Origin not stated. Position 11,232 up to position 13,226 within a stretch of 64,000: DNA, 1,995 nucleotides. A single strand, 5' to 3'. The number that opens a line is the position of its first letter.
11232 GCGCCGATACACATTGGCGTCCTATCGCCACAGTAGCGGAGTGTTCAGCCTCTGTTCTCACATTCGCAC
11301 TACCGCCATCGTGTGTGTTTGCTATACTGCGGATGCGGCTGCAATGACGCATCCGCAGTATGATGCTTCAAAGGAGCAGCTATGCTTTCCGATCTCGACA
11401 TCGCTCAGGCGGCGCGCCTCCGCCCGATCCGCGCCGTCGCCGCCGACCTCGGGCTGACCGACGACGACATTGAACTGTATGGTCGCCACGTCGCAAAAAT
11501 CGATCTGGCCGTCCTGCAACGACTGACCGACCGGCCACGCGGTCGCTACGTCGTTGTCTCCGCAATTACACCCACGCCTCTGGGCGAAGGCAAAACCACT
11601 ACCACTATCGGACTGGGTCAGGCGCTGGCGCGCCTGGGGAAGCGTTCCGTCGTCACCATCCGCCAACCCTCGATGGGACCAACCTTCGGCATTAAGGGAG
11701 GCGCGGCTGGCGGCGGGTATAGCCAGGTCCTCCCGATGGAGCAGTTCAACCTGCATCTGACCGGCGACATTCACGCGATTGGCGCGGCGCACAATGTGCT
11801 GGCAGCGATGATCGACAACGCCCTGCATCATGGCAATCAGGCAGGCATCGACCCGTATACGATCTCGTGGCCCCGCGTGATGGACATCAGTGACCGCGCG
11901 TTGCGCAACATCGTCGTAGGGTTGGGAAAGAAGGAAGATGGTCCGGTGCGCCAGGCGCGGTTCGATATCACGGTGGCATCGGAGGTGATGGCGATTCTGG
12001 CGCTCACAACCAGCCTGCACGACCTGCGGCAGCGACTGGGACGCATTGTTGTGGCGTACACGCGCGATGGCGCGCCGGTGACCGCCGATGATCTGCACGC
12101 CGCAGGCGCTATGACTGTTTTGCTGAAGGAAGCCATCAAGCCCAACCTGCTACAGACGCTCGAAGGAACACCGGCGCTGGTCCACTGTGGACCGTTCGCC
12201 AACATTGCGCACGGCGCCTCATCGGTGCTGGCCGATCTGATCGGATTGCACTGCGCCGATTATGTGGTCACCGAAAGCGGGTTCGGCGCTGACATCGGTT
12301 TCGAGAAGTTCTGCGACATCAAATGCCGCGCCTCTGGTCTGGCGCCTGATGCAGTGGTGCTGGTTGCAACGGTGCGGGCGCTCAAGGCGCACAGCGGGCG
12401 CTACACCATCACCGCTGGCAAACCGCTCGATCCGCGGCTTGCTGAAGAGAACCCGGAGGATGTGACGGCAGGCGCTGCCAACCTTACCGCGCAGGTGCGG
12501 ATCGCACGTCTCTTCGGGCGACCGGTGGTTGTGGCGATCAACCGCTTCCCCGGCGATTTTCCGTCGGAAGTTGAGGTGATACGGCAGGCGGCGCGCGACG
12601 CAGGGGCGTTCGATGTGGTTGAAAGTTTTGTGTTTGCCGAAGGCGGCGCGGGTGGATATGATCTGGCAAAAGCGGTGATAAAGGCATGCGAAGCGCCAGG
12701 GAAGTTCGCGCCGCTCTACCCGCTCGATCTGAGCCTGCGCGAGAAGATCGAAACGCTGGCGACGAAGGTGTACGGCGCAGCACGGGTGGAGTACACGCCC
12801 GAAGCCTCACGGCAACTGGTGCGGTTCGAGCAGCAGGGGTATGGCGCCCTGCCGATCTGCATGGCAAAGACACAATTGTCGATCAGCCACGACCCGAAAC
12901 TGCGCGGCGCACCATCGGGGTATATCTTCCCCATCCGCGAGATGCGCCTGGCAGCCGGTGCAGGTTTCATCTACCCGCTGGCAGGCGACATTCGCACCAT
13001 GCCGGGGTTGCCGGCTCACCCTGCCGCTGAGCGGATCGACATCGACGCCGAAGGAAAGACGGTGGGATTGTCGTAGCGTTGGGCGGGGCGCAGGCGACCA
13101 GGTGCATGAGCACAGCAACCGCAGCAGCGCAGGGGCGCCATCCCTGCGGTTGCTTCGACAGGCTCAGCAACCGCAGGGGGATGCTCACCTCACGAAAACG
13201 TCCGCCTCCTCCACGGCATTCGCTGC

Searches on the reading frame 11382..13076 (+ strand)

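Call 91: search_protein_families(library=ncbifam, proteins=[window:11382-13076:+], max_evalue=1e-20)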
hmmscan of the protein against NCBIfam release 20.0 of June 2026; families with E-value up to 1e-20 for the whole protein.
window:11382-13076:+ (564 aa): 3 families
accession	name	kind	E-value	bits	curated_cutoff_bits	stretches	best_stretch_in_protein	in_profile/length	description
NF010030.0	PRK13505.1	equivalog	1.3e-240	799.5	652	1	1-563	2-556/557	formate--tetrahydrofolate ligase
NF010031.0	PRK13506.1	equivalog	1.6e-232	773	800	1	1-564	1-578/578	formate--tetrahydrofolate ligase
NF010032.0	PRK13507.1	equivalog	1.9e-196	653.7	938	1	3-562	9-585/587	formate--tetrahydrofolate ligase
